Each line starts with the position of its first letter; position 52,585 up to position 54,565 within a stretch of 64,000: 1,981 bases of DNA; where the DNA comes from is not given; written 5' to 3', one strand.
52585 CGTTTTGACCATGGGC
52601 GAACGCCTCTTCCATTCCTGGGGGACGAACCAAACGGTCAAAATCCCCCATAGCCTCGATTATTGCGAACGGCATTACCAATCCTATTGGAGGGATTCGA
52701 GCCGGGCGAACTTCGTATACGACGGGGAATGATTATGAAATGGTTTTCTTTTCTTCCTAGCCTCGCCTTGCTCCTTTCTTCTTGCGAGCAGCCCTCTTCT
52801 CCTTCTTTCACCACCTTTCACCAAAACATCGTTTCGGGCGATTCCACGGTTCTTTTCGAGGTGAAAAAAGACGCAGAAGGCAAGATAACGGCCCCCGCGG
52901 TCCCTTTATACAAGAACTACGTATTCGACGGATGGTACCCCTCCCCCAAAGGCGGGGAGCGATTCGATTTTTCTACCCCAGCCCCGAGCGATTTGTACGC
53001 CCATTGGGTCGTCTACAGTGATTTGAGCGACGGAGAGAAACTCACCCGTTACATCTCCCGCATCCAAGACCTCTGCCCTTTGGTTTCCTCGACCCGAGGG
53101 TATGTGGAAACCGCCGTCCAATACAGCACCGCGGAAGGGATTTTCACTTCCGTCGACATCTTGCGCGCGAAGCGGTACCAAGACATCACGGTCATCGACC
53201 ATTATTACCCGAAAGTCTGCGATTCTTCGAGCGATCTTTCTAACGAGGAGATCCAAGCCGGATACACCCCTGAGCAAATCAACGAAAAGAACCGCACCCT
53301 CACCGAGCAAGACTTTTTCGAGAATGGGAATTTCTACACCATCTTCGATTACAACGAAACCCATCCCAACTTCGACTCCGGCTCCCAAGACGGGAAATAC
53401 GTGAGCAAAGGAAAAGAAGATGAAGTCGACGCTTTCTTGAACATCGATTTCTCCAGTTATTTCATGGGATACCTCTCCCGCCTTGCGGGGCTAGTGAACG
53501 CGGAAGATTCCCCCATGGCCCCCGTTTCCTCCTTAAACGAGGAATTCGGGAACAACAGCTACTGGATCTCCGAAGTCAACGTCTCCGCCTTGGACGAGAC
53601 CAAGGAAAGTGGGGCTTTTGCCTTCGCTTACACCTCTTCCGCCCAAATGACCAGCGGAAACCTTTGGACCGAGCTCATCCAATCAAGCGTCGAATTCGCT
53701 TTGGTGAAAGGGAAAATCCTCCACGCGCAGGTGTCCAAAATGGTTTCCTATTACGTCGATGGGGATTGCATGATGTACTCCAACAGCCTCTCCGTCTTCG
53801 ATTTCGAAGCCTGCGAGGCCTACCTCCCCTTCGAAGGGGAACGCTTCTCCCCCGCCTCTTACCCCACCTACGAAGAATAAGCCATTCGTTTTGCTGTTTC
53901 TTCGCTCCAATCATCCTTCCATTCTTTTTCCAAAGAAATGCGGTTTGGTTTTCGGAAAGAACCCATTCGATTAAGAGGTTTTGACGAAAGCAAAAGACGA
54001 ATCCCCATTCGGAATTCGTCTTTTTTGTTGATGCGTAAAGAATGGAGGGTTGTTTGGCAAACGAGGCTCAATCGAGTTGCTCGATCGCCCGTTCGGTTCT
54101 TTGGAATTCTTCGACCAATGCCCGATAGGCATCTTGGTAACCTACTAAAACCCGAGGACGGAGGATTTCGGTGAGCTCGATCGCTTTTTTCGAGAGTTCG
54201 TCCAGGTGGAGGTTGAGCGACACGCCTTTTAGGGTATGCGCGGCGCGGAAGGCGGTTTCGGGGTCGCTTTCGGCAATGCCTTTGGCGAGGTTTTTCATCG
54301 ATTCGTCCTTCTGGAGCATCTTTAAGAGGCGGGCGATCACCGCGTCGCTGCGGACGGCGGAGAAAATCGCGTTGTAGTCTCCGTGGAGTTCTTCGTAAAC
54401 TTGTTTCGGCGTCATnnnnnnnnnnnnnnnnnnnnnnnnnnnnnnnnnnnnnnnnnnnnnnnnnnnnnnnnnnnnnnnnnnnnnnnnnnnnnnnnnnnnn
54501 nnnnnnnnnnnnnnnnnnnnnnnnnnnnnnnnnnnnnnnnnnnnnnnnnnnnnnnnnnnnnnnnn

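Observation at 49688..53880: BspA-type LRR lipoprotein combined with Listeria-Bacteroides repeats at the end of the array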

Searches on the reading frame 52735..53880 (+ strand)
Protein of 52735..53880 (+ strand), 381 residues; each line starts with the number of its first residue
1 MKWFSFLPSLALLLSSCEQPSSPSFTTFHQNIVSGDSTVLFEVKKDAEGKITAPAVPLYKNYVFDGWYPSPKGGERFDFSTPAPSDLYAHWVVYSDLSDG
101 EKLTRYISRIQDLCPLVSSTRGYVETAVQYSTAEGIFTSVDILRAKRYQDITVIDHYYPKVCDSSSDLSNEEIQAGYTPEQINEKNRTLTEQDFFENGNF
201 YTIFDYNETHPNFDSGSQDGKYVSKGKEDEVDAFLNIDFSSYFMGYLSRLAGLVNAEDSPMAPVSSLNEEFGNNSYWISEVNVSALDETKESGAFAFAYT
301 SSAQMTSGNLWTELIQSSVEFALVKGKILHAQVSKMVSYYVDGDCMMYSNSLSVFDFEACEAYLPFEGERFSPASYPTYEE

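Call 4: search_protein_families(library=pfam, proteins=[window:52735-53880:+], max_evalue=0.01)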
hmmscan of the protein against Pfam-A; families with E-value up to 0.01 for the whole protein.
window:52735-53880:+ (381 aa): 1 family
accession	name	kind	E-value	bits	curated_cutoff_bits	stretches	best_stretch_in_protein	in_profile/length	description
PF09479.16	Flg_new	-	4.7e-07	30.3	27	1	42-89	13-64/65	Listeria-Bacteroides repeat domain (List_Bact_rpt)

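Call 7: search_protein_families(library=ncbifam, proteins=[window:52735-53880:+], max_evalue=0.01)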
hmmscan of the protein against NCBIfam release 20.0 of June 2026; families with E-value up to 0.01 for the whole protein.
window:52735-53880:+ (381 aa): 2 families
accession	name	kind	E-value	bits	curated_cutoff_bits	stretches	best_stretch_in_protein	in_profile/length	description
NF033189.1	internalin_A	exception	0.0032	15.8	1600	1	45-82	582-619/799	class 1 internalin InlA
NF033188.1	internalin_H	exception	0.0037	16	1050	1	43-93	358-412/548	InlH/InlC2 family class 1 internalin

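Call 22: find_homologous_proteins(query=window:52735-53880:+, max_evalue=0.001)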
Query window:52735-53880:+ (381 aa): 9 proteins with E <= 0.001 among 2616 candidates.
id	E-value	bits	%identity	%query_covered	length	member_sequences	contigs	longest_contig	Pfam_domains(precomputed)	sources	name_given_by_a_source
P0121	2.4e-253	858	99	100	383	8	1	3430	PF09479.17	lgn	-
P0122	1.5e-182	625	74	93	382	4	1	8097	PF09479.17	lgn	-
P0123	2.4e-132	460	56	96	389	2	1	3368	-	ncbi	ncbi:MAG: hypothetical protein ACI4UT_01370 [Candidatus Enteromonas sp.]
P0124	2.3e-124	433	55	94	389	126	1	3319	-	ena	-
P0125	3.0e-90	321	47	91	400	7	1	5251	-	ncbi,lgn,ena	-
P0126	7.7e-88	313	46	93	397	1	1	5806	-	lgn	-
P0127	5.4e-69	251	38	92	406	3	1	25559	-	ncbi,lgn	-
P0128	3.1e-68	249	38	92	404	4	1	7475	-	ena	-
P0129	2.2e-67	246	38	99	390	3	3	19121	-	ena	-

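Call 35: find_related_loci(query=A1, collection=genome_contigs, flank=8000)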
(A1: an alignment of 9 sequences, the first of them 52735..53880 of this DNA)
Query A1 (381 aa) in genome_contigs; peptide patterns used: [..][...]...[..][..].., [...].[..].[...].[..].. (x = any residue, [..] = any of these).
98 stretches matched a pattern; 11 encode a relative of the query (tblastn E <= 1e-3); 11 distinct loci.
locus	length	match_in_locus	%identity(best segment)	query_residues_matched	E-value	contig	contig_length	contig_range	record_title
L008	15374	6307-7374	75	25-380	0e+0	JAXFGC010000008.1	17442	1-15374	MAG: Candidatus Enteromonas sp. isolate SUG2460 k141_1376077, whole genome shotgun sequence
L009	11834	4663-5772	56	15-381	1e-134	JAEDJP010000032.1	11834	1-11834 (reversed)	MAG: Bacilli bacterium isolate MAG191 NODE_5735_length_11834_cov_4.662195, whole genome shotgun sequence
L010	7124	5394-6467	55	24-381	6e-128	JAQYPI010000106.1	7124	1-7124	MAG: Bacillales bacterium isolate SUG2074 k141_220178, whole genome shotgun sequence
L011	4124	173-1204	47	36-381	6e-98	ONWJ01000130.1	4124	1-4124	uncultured Erysipelotrichaceae bacterium isolate RUG696 genome assembly, contig: k87_18991941, whole genome shotgun sequ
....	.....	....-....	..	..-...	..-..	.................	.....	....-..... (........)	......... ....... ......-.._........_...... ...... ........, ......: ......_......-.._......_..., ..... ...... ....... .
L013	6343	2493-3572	36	19-377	6e-75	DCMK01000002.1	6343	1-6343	MAG TPA_asm: Bacillales bacterium UBA1624 UBA1624_contig_7563, whole genome shotgun sequence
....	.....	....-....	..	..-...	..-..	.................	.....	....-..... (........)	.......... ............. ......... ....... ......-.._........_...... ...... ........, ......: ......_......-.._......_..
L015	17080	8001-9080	38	17-377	3e-73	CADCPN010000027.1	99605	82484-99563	MAG: uncultured Erysipelotrichaceae bacterium isolate RUG14861 genome assembly, contig: RUG14861_asm_27, whole genome sh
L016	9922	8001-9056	36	27-377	2e-70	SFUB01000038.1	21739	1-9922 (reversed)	MAG: bacterium isolate W1P33.029 Contig1995, whole genome shotgun sequence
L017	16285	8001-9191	36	2-377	5e-76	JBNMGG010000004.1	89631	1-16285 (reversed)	MAG: Candidatus Enteromonas sp. isolate CM_BacEnt99.154 k141_64007_length_89631_cov_12.1322, whole genome shotgun sequen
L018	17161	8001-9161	30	2-381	7e-45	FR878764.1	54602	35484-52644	Clostridium sp. CAG:568 genomic scaffold, scf42, whole genome shotgun sequence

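Call 37: predict_structure(alignment_id=A1)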
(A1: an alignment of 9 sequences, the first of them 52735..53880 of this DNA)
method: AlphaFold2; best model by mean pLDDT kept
length: 381 residues; sequences in the alignment: 9
mean_pLDDT: 86.5   pTM: 0.76
mean pLDDT of the five models: 86.5, 86.1, 84.6, 84.0, 76.2
residues with pLDDT >= 90: 222; 70-90: 126; 50-70: 11; < 50: 22
segments of 3 or more residues with pLDDT < 50: 1-21
pLDDT, mean of each block of 10 residues (from residue 1): 30 33 79 78 90 76 86 89 92 87 90 92 95 88 95 96 93 95 95 93 93 86 89 89 90 86 89 91 74 93 89 95 91 95 92 96 93 88 42
secondary structure, 60 per line:
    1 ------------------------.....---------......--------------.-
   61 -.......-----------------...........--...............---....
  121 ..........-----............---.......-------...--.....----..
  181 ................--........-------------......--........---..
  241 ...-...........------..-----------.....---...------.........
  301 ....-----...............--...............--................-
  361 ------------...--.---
elements in order: E25-29 E39-44 E62-68 E86-93 H99-113 E117-130 E136-147 E151-157 H170-174 H179-186 E187-196 E199-206 E220-225 H228-235 H239-243 H245-255 E275-279 E292-304 E310-324 E327-341 E344-359

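Call 39: search_protein_representatives(alignment_id=A1)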
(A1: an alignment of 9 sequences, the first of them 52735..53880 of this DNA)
Query: 9 sequences, 388 profile positions. Proteins with E-value up to 0.001 (for the whole library): 10579; up to 1e-10: 3060; up to 1e-30: 256. The best 150 are listed.
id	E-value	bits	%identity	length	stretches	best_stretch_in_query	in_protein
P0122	3.7e-184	628.6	-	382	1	3-387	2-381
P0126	8.7e-176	601.1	-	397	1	1-388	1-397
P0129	1.1e-163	561.2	-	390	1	1-387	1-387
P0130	7.8e-157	538.7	-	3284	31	36-99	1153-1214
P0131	4.1e-141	486.9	-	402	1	1-386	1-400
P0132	2.5e-138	477.7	-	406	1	1-387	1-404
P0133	8.9e-119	413.4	-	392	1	3-388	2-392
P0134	1.1e-116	406.6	-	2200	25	49-100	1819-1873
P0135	3.7e-99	348.8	-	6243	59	31-100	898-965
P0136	6.2e-86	305.3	-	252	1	1-240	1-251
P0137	1.7e-78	280.8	-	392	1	1-388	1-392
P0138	4.2e-76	272.9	-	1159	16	51-100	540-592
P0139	5.0e-75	269.3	-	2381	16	31-133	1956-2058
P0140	2.9e-71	257.0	-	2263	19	42-99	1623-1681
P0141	4.9e-71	256.2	-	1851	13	44-100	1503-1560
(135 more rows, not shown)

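Call 49: fold_search(model_id=the predicted structure, library=pdb)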
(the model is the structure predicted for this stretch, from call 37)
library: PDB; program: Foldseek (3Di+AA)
matches with E <= 10: 1447; with E <= 0.001: 16
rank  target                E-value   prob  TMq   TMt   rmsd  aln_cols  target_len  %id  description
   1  9tpm                  1.6e-04  0.99  0.22  0.31  12.9       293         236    6  Structure of LolB from Porphyromonas gingivalis (released 2026-02-18)
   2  9tp6_A                1.9e-04  0.80  0.17  0.22  17.7       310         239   11  Structure of LolA3 from Porphyromonas gingivalis (released 2026-02-18)
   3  6i7s_G                2.5e-04  0.97  0.21  0.11  14.0       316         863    9  Microsomal triglyceride transfer protein (released 2019-08-21)
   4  9bd8_A                3.1e-04  0.97  0.19  0.17  18.2       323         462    6  ApoB 100 beta barrel bound to LDLR beta propeller (released 2024-12-25)
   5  6i7s_H                3.6e-04  0.97  0.20  0.11  14.4       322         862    7  Microsomal triglyceride transfer protein (released 2019-08-21)
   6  8v1k_A                4.2e-04  0.99  0.21  0.32  11.8       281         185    8  Crystal structure of outer membrane lipoprotein carrier protein (LolA) from Francisella tularensis (released 2023-11-29)
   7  9ens_A                4.7e-04  0.98  0.23  0.10  12.7       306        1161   10  Cleavage product of vitellogenin from the honey bee hemolymph (released 2025-03-26)
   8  2zf3_F                4.7e-04  0.94  0.19  0.29  12.3       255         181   12  Crystal Structure of VioE (released 2008-01-01)
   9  4z48_A                5.5e-04  0.77  0.16  0.22  18.3       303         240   11  Crystal structure of a DUF1329 family protein (DESPIG_00262) from Desulfovibrio piger ATCC 29098 at 1.75 A resolution (released 2015-04-22)
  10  3buu_B                6.1e-04  0.89  0.19  0.28  14.4       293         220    6  Crystal structure of LolA superfamily protein NE2245 from Nitrosomonas europaea (released 2008-01-22)
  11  1r0u                  6.5e-04  0.98  0.17  0.34  12.4       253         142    7  Crystal structure of ywiB protein from Bacillus subtilis (released 2003-12-30)
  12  4rl8_C                6.8e-04  0.63  0.15  0.19  21.3       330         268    4  Crystal structure of the COG4313 outer membrane channel from Pseudomonas putida F1 (released 2015-07-29)
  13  3wjt                  7.2e-04  0.99  0.23  0.38   9.9       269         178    8  Crystal structure of the L68D variant of mLolB (released 2014-03-05)
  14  4ki3_D                7.6e-04  0.99  0.24  0.38   8.5       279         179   11  1.70 Angstrom resolution crystal structure of outer-membrane lipoprotein carrier protein (lolA) from Yersinia pestis C (released 2013-05-15)
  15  4rl8_A                7.6e-04  0.80  0.17  0.23  19.5       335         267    5  Crystal structure of the COG4313 outer membrane channel from Pseudomonas putida F1 (released 2015-07-29)
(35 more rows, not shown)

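Call 61: search_solved_structures(query=A1, max_evalue=1)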
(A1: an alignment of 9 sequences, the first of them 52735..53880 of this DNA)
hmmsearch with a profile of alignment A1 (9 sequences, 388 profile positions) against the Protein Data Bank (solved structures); distinct sequences matched with E-value up to 1: 6.
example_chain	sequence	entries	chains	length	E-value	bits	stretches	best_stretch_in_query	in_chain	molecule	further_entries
2y5p_A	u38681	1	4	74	1.4e-07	34.1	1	37-90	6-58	INTERNALIN B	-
1m9s_A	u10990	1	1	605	3.8e-07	32.7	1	35-118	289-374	Internalin B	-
2y5q_A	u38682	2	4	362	1.9e-06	30.4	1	35-89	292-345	INTERNALIN B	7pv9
9qr4_A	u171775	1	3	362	4.3e-06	29.2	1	36-89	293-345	Internalin B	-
7nms_A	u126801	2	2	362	5.4e-06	28.9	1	36-89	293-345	Internalin B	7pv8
9qr5_A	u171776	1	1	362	1.4e-05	27.5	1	49-89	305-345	Internalin B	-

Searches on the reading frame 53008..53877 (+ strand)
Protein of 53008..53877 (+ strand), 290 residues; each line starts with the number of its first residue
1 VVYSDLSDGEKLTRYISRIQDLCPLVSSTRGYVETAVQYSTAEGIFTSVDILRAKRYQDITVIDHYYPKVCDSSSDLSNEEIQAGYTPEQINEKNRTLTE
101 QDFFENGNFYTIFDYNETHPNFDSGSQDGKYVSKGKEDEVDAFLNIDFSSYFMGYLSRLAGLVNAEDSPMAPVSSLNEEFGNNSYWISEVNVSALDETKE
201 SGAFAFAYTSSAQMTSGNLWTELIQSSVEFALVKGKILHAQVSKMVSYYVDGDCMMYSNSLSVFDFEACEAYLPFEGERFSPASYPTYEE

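Call 60: search_protein_families(library=pfam, proteins=[window:53008-53877:+], max_evalue=10)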
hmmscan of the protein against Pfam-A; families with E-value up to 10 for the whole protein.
seq(290 aa): 0 families

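Call 73: find_homologous_proteins(query=A3, max_evalue=0.001)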
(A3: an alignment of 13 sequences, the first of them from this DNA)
Query A3 (13 sequences) (289 aa, profile of the alignment): 9 proteins with E <= 0.001 among 2440 candidates.
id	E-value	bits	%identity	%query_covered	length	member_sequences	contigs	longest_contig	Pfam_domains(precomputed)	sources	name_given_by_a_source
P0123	1.9e-113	397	57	100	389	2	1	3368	-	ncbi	ncbi:MAG: hypothetical protein ACI4UT_01370 [Candidatus Enteromonas sp.]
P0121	3.1e-113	396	99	100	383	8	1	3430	PF09479.17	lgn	-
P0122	9.1e-112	391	73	100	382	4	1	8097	PF09479.17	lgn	-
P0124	8.3e-109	381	54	100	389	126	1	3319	-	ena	-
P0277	4.5e-55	205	34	16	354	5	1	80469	PF09479.17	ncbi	-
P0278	5.8e-29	119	22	30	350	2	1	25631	PF09479.17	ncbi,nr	ncbi:MAG: InlB B-repeat-containing protein [Bacilli bacterium]|nr:InlB B-repeat-containing protein [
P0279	2.1e-28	117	22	89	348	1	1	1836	PF09479.17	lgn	-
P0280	2.3e-28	117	23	78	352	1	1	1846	PF09479.17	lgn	-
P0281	1.4e-21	95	24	91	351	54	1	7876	PF09479.17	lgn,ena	-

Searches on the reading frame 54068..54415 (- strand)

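Call 6: search_protein_families(library=pfam, proteins=[window:54068-54415:-], max_evalue=0.01)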
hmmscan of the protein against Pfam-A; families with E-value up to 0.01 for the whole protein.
window:54068-54415:- (115 aa): 1 family
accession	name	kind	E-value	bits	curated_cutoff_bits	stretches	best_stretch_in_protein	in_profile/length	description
PF01627.28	Hpt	-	1.4e-08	35.3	24.6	1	38-108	12-75/84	Hpt domain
